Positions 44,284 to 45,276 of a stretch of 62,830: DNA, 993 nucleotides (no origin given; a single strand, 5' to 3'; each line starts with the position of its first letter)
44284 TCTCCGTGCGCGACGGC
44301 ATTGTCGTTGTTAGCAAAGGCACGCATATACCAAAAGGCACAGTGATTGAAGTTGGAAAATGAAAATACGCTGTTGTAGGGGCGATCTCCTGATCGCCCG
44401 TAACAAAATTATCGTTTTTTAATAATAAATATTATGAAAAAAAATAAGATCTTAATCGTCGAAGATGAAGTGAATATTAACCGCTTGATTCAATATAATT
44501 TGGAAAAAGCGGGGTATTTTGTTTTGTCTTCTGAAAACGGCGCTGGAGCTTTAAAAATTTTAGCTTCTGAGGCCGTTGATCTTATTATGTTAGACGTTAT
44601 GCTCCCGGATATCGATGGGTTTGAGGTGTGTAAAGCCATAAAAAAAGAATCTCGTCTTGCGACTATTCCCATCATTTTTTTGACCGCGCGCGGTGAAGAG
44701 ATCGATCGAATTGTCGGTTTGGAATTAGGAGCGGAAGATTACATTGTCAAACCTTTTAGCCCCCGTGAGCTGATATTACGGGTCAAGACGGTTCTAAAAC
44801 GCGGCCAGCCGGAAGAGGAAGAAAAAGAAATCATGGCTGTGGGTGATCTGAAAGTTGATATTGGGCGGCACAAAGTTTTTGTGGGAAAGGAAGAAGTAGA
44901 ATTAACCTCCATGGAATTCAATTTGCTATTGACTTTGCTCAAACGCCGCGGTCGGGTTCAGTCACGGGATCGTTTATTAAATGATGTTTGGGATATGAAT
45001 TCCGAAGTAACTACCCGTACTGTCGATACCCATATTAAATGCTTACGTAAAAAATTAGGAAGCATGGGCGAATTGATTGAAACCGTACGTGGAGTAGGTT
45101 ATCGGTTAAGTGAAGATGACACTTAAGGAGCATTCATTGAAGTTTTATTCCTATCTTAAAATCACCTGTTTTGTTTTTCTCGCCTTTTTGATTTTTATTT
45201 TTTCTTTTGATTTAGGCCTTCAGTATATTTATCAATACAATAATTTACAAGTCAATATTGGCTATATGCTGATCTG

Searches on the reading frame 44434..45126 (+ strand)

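Call 35: search_protein_families(library=pfam, proteins=[window:44434-45126:+], max_evalue=0.0001)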
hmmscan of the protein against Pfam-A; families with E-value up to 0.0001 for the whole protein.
window:44434-45126:+ (230 aa): 2 families
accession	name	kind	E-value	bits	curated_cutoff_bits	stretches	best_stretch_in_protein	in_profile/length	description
PF00072.30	Response_reg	-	5.6e-29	101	30.2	1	6-117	1-110/111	Response regulator receiver domain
PF00486.34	Trans_reg_C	-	1.4e-25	89.6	26.2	1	153-225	2-77/77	Transcriptional regulatory protein, C terminal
